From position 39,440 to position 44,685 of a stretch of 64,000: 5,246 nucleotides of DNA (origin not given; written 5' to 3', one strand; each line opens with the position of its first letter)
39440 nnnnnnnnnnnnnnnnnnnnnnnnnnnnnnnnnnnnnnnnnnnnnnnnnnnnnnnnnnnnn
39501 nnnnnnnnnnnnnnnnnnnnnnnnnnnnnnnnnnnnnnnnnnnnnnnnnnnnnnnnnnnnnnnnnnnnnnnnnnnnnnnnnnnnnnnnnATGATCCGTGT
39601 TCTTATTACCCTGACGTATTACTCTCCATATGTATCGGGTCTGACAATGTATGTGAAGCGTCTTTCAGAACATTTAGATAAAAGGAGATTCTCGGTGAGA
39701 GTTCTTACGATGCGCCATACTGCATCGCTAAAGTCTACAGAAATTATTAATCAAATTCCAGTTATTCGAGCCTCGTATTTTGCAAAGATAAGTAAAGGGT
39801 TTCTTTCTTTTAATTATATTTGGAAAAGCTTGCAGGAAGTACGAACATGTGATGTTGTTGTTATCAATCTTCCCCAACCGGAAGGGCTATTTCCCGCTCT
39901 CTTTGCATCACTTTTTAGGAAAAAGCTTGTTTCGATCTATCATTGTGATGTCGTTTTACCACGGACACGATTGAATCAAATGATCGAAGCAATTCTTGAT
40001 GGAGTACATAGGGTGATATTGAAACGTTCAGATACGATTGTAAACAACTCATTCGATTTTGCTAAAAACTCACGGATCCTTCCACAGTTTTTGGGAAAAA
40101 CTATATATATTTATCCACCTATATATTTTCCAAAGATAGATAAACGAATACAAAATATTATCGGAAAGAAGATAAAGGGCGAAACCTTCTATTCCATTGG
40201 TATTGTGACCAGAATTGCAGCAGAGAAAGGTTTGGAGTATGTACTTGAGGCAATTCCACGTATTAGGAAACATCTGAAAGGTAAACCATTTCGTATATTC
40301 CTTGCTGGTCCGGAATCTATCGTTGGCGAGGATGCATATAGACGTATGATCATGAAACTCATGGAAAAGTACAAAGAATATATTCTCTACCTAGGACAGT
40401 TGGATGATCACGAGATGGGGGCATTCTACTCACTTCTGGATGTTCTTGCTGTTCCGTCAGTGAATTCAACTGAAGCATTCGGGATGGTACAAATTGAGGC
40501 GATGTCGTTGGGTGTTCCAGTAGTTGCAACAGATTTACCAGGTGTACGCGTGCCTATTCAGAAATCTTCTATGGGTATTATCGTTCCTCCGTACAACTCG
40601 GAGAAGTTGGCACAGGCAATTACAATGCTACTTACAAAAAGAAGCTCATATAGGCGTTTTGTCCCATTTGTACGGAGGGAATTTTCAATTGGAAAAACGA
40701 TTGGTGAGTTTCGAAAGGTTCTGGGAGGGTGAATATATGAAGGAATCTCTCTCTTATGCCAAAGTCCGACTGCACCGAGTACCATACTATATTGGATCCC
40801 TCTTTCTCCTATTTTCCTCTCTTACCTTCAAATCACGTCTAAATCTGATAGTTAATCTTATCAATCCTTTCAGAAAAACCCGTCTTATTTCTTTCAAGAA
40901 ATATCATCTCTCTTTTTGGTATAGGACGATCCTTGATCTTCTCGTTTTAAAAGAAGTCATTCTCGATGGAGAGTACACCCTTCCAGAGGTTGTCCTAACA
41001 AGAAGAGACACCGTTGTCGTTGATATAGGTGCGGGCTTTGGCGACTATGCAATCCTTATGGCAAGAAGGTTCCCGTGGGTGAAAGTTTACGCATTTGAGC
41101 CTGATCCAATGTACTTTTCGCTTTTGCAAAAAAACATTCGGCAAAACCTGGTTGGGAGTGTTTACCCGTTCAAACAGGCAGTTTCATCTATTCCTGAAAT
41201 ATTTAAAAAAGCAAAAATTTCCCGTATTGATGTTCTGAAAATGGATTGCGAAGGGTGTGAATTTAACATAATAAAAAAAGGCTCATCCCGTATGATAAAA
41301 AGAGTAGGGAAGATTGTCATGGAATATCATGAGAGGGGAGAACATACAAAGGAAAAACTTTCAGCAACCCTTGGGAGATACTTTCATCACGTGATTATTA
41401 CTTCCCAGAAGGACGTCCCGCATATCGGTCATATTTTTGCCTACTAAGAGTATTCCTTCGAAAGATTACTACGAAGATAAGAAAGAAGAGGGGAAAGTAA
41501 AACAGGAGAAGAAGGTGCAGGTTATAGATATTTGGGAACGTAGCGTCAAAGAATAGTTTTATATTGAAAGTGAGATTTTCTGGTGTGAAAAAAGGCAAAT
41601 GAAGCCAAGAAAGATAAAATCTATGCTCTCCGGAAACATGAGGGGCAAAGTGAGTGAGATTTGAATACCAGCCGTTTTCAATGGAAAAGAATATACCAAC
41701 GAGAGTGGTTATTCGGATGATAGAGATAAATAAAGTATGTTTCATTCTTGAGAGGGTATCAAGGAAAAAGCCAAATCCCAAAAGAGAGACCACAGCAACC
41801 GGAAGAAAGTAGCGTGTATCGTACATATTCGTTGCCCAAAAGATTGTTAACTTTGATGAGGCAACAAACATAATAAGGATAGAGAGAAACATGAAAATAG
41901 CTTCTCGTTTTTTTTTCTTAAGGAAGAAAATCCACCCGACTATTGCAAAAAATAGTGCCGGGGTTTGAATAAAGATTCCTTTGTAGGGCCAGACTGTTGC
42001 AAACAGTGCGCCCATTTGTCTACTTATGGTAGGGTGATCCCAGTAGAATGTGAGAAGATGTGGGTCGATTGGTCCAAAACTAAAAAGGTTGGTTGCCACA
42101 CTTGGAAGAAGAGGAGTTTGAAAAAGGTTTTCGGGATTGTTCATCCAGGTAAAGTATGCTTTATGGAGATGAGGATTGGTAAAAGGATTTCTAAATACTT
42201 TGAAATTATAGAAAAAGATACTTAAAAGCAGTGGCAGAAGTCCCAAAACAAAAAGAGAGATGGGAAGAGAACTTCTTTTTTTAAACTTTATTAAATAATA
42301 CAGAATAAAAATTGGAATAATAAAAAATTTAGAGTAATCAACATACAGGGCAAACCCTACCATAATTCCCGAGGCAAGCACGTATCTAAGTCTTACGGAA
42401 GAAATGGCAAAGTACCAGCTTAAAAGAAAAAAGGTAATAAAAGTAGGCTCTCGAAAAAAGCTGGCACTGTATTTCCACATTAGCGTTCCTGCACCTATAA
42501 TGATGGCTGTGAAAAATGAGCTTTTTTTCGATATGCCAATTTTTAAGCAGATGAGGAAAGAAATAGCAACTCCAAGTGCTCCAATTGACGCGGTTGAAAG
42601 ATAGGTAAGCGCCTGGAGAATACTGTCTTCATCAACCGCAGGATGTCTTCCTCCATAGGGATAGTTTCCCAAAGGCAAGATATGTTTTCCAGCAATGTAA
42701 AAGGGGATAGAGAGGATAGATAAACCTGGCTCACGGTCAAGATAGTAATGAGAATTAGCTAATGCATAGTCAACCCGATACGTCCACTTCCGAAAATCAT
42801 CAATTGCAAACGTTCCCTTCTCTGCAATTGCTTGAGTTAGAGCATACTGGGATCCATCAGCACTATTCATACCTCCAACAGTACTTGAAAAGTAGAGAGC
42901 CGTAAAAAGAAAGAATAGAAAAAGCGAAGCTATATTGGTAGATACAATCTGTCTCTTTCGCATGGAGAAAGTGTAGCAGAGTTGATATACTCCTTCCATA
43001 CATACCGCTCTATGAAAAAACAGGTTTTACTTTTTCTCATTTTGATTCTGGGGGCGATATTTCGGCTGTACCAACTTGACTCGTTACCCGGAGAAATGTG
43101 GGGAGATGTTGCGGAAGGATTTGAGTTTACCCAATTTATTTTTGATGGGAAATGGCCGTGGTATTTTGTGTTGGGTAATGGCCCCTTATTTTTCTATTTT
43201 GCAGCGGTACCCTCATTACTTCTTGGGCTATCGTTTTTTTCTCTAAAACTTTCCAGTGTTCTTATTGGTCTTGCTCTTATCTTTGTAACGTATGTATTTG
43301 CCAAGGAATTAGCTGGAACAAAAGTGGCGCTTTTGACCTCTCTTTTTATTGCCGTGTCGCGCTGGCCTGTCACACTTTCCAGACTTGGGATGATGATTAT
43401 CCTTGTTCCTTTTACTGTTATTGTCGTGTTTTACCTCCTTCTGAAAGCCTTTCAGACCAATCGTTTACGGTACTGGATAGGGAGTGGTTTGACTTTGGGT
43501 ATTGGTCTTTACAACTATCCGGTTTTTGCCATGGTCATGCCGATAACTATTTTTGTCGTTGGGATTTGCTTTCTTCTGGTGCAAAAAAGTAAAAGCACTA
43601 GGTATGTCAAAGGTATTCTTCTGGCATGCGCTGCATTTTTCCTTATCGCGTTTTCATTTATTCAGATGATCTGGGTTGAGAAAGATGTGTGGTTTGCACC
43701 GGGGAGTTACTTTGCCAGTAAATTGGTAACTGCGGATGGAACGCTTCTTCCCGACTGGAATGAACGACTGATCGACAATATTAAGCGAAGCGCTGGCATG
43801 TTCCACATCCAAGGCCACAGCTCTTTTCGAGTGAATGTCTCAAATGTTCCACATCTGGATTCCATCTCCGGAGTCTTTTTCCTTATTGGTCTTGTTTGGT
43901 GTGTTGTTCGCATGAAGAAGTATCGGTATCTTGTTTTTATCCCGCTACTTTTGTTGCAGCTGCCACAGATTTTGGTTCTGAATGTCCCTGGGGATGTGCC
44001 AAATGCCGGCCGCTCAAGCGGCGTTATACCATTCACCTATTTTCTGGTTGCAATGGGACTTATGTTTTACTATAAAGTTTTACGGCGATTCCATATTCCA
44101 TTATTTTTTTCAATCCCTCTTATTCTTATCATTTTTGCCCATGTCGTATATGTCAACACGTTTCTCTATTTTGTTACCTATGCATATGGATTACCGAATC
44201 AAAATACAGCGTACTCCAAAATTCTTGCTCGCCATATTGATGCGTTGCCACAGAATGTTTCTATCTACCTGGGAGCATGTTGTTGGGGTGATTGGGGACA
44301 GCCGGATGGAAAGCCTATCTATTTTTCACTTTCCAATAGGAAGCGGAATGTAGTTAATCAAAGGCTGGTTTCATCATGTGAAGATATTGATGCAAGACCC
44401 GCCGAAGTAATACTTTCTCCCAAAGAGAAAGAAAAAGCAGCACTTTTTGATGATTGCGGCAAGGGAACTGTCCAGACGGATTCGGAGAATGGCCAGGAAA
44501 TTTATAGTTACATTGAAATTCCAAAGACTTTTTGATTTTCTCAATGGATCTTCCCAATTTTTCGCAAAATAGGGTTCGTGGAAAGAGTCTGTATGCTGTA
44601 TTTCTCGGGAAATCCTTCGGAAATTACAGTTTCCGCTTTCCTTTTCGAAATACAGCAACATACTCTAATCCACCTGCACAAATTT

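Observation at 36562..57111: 20-kb glycan-assembly locus: UbiA (DPPR-synthase-like) plus GT2 polyprenyl-P-sugar synthase plus six GT-C-type membrane transferases, encoded alongside PT-linker secreted proteins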

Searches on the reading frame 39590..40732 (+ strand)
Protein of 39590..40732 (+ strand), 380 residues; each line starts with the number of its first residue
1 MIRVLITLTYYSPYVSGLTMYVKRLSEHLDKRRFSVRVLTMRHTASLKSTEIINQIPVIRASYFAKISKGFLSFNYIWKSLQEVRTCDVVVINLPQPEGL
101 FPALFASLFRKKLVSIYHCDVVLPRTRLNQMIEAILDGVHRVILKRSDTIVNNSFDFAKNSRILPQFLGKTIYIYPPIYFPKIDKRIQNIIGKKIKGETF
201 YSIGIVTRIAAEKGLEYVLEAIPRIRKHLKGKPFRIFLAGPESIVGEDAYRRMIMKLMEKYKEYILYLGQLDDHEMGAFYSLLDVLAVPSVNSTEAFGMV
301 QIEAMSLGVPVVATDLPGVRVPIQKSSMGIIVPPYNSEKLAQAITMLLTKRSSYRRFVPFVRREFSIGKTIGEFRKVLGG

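Call 4: search_protein_families(library=pfam, proteins=[window:39590-40732:+], max_evalue=0.01)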
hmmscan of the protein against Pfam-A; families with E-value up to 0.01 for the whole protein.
window:39590-40732:+ (380 aa): 5 families
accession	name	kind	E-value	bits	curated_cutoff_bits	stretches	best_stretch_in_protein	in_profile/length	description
PF00534.26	Glycos_transf_1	-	2.8e-27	95.8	26.4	1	191-358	6-166/172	Glycosyl transferases group 1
PF13692.12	Glyco_trans_1_4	-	1e-25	91.1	27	1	203-349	4-141/142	Glycosyl transferases group 1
PF13439.12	Glyco_transf_4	-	1.5e-09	38.6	28.5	1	15-158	1-145/170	Glycosyltransferase Family 4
PF13579.12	Glyco_trans_4_4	-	5.1e-05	24.1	29.7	1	17-154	2-135/158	Glycosyl transferase 4-like domain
PF20706.3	GT4-conflict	-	0.00021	20.8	26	1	205-326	202-323/385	Family 4 Glycosyltransferase in conflict systems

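Call 6: search_protein_families(library=ncbifam, proteins=[window:39590-40732:+], max_evalue=0.01)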
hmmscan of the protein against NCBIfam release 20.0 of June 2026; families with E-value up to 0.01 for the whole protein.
window:39590-40732:+ (380 aa): 32 families (the best 25 are shown)
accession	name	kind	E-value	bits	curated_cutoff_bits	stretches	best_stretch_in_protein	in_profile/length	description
NF041876.1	EPS_EpsE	equivalog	4e-19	69.1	400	1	205-357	219-368/389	exopolysaccharide biosynthesis GT4 family glycosyltransferase EpsE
TIGR04047.1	MSMEG_0565_glyc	hypoth_equivalog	5.7e-16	58.6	259.85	1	209-353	202-344/373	MSMEG_0565 family glycosyltransferase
TIGR03449.1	mycothiol_MshA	equivalog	5.5e-15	55.2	462.5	1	204-356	224-375/406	D-inositol-3-phosphate glycosyltransferase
TIGR03088.1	stp2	hypoth_equivalog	1.3e-13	50.7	409.05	1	188-355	182-343/374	TIGR03088 family PEP-CTERM/XrtA system glycosyltransferase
TIGR03999.1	thiol_BshA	equivalog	2e-12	46.8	273.7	1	246-360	236-348/375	N-acetyl-alpha-D-glucosaminyl L-malate synthase BshA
TIGR04157.1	glyco_rSAM_CFB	subfamily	2.6e-12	46.4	400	1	206-341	233-357/406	TIGR04157 family glycosyltransferase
NF038229.1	Glyco4_Geo_Pelo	equivalog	6.2e-12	45.2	400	1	213-351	174-302/338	GPMC system family 4 glycosyltransferase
TIGR04063.1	stp3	hypoth_equivalog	1.3e-11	44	442.05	1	203-356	216-366/397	TIGR04063 family PEP-CTERM/XrtA system glycosyltransferase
TIGR02149.1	glgA_Coryne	subfamily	2.1e-11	43.6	302.4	1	203-357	207-362/391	glycogen synthase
NF012028.0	PRK15484.1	subfamily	3.4e-11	42.9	618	1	206-350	199-344/380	lipopolysaccharide N-acetylglucosaminyltransferase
TIGR02095.1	glgA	subfamily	8.8e-11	41.1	328.45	1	202-356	296-447/477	glycogen/starch synthase, ADP-glucose type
NF049988.1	MGlcDAGSynMgs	equivalog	1.9e-10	40.7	400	1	194-312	208-317/398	alpha-monoglucosyldiacylglycerol synthase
NF046085.1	XrtY_assoc_Gly1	equivalog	2e-10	40.1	400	1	7-352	7-351/387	XrtY-associated glycosyltransferase XYAG1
NF047684.1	TeichurnBiosyTuaC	equivalog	6.4e-09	35.2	550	1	206-352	225-356/391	teichuronic acid biosynthesis protein TuaC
TIGR04005.1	wcaL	equivalog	9.7e-09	34.6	537.6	1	203-346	225-366/406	colanic acid biosynthesis glycosyltransferase WcaL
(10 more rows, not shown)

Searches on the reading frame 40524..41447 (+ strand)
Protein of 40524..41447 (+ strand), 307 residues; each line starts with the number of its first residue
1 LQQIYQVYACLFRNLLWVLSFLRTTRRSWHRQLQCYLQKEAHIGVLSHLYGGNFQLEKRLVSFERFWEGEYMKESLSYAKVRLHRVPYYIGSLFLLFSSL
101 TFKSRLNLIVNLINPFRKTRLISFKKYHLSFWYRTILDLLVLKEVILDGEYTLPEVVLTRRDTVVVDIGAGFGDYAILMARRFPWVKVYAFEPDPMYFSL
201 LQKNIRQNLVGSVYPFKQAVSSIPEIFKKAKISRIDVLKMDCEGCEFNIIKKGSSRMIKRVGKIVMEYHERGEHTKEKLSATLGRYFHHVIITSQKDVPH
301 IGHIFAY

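Call 4: search_protein_families(library=pfam, proteins=[window:40524-41447:+], max_evalue=0.01)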
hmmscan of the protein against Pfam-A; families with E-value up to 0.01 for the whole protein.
window:40524-41447:+ (307 aa): 5 families
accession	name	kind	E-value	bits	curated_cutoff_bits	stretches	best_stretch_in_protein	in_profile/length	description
PF05050.19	Methyltransf_21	-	9.7e-13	49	22.7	1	218-276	97-156/173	Methyltransferase FkbM domain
PF02475.24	TRM5-TYW2_MTfase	-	2.2e-07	31.4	28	1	160-271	35-138/164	TRM5/TYW2 methyltransferase domain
PF05175.20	MTS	-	0.0017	18.4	23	1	159-212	29-82/170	Methyltransferase small domain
PF13649.12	Methyltransf_25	-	0.0023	19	27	1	165-221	1-56/97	Methyltransferase domain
PF02390.23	Methyltransf_4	-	0.0033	17.4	24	1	163-237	3-78/173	Putative methyltransferase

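Call 6: search_protein_families(library=ncbifam, proteins=[window:40524-41447:+], max_evalue=0.01)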
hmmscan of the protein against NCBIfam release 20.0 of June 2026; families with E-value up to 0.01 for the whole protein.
window:40524-41447:+ (307 aa): 10 families
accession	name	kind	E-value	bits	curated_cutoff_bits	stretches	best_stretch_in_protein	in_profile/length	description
TIGR01444.1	fkbM_fam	subfamily_domain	4.6e-23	82.2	37.7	2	164-222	1-59/143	FkbM family methyltransferase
TIGR02469.1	CbiT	equivalog_domain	9.8e-10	38.8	78.3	1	158-267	17-121/124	precorrin-6Y C5,15-methyltransferase (decarboxylating) subunit CbiT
NF006138.0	PRK08287.1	equivalog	1.6e-06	28.1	210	1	161-268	31-131/189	decarboxylating cobalt-precorrin-6B (C(15))-methyltransferase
NF047824.1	tRNAwyosineTaw2Meth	equivalog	2.8e-05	23.9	350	1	158-217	90-149/245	tRNA(Phe) (4-demethylwyosine(37)-C(7)) aminocarboxypropyltransferase Taw2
NF005640.0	PRK07402.1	equivalog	0.00014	21.5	219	1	160-229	42-108/200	precorrin-6Y C5,15-methyltransferase subunit CbiT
NF047730.1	tRNAMtaseTrm5b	equivalog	0.00028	20.2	600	1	159-233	179-248/330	tRNA (guanine(37)-N1)-methyltransferase Trm5b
NF047732.1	tRNAMtaseTrm5bMeth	equivalog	0.0037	16.3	500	1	161-220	198-255/337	tRNA (guanine(37)-N1)-methyltransferase Trm5b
NF047823.1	tRNAwyosTaw2Pyroc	equivalog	0.0054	16.2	550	1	159-210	123-173/277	tRNA(Phe) (4-demethylwyosine(37)-C(7)) aminocarboxypropyltransferase Taw2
TIGR03534.1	RF_mod_PrmC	equivalog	0.0068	15.9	199.1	0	162-213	89-140/253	peptide chain release factor N(5)-glutamine methyltransferase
NF011529.0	PRK14968.1-3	equivalog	0.0088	15.5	162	0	153-213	26-84/198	putative methyltransferase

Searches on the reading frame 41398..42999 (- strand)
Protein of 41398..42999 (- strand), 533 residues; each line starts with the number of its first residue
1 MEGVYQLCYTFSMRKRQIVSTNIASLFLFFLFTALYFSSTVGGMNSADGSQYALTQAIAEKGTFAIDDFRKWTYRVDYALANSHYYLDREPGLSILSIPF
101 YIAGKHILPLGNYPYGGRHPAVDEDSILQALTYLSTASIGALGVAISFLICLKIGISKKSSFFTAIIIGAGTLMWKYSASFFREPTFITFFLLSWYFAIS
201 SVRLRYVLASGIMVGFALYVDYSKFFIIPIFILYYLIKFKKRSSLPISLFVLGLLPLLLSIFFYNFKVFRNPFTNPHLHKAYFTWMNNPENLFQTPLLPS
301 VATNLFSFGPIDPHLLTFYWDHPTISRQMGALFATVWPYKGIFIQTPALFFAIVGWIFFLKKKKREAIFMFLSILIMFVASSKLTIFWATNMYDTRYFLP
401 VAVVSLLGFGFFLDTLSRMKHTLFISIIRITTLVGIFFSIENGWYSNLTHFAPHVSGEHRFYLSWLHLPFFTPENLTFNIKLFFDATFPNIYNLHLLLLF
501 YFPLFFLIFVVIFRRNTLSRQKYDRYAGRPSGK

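Call 4: search_protein_families(library=pfam, proteins=[window:41398-42999:-], max_evalue=0.01)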
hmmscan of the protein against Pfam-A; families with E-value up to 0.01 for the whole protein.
window:41398-42999:- (533 aa): 0 families

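Call 6: search_protein_families(library=ncbifam, proteins=[window:41398-42999:-], max_evalue=0.01)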
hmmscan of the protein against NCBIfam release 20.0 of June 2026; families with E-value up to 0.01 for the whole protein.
window:41398-42999:- (533 aa): 1 family
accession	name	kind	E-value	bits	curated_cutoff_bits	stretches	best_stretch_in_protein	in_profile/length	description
NF047440.1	LA3751_2_3_fam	subfamily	0.00046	19.1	200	1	329-443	267-382/460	LA_3751/LA_3752 family putative glycosyltransferase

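Call 29: search_protein_families(library=pfam, proteins=[window:41398-42999:-], max_evalue=10)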
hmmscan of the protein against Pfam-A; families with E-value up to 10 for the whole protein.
window:41398-42999:- (533 aa): 1 family
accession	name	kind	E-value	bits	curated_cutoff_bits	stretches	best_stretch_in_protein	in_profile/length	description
PF17370.7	DUF5392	-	1.3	9.5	25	1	364-418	25-80/139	Family of unknown function (DUF5392)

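Call 50: search_protein_representatives(protein=window:41398-42999:-)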
Query: 533 residues. Proteins with E-value up to 0.001 (for the whole library): 1735; up to 1e-10: 364; up to 1e-30: 51. The best 150 are listed.
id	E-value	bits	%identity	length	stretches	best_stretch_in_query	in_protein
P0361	1.8e-141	489.3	50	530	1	22-513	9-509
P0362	1.0e-129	450.5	50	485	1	44-517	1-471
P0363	6.1e-125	434.7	45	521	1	22-511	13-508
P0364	4.6e-122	425.2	46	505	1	25-507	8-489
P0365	6.0e-101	355.6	43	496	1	44-520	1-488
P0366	1.2e-100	354.5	42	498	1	44-526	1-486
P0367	6.0e-87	309.3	38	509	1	20-524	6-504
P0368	3.7e-86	306.8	39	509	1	22-508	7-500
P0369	3.6e-84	300.2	39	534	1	27-511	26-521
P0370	9.9e-84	298.7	38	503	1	25-513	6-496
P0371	1.5e-83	298.1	41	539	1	27-514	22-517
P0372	2.2e-80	287.7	37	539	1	27-515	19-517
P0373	9.9e-80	285.5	36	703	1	15-504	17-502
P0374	5.1e-79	283.2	40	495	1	22-507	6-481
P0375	1.2e-78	281.9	36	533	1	25-510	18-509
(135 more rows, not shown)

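Call 52: search_protein_families(library=pfam, alignment_id=A4, max_evalue=0.001)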
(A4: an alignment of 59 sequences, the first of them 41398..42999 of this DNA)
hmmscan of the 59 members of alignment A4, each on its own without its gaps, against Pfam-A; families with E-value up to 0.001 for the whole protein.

A. member 1, window:41398-42999:- (533 aa): 0 families

B. families by the number of members that match (of 59 scanned): 4 families
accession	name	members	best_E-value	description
PF13231.12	PMT_2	4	7.4e-08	Dolichyl-phosphate-mannose-protein mannosyltransferase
PF11028.14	TMEM260-like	2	0.00049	Protein O-mannosyl-transferase TMEM260-like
PF02366.24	PMT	1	2e-05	Dolichyl-phosphate-mannose-protein mannosyltransferase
PF13129.11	DUF3953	1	4.7e-05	Protein of unknown function (DUF3953)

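Call 53: search_solved_structures(query=A4, max_evalue=1)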
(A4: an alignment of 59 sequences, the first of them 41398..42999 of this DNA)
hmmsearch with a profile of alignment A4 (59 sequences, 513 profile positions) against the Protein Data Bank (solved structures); distinct sequences matched with E-value up to 1: 2.
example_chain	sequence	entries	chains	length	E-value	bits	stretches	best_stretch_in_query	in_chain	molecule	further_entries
9rql_A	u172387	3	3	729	0.0029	19.6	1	119-251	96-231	Protein O-mannosyl-transferase TMEM260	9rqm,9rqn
6p25_A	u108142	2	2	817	0.021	16.8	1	117-268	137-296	Dolichyl-phosphate-mannose--protein mannosyltransferase 1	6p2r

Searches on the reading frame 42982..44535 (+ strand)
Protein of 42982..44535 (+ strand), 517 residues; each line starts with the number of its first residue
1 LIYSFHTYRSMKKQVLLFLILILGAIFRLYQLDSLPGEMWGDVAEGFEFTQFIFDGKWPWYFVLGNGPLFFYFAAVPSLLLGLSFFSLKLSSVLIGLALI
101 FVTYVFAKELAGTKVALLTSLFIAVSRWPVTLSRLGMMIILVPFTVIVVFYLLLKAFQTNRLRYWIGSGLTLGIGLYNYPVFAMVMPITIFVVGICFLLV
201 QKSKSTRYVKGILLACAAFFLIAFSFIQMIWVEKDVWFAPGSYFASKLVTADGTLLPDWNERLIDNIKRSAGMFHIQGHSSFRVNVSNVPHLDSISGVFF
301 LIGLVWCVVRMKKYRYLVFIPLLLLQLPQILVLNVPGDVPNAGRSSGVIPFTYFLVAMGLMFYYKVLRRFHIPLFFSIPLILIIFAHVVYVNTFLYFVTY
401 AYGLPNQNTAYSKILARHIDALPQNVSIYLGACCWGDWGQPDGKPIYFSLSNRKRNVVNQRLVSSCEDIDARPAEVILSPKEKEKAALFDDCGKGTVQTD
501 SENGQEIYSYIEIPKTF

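Call 4: search_protein_families(library=pfam, proteins=[window:42982-44535:+], max_evalue=0.01)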
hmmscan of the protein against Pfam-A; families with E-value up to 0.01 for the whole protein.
window:42982-44535:+ (517 aa): 1 family
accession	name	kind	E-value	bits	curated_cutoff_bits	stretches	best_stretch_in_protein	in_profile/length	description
PF13231.12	PMT_2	-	4.8e-12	46.8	26.1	1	67-225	3-155/160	Dolichyl-phosphate-mannose-protein mannosyltransferase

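Call 6: search_protein_families(library=ncbifam, proteins=[window:42982-44535:+], max_evalue=0.01)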
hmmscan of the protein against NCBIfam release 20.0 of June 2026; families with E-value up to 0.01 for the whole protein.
window:42982-44535:+ (517 aa): 1 family
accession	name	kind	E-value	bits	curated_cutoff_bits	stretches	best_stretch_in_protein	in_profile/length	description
TIGR03663.1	TIGR03663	subfamily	8.4e-08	31.6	126.25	1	16-192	3-174/435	flippase activity-associated protein Agl23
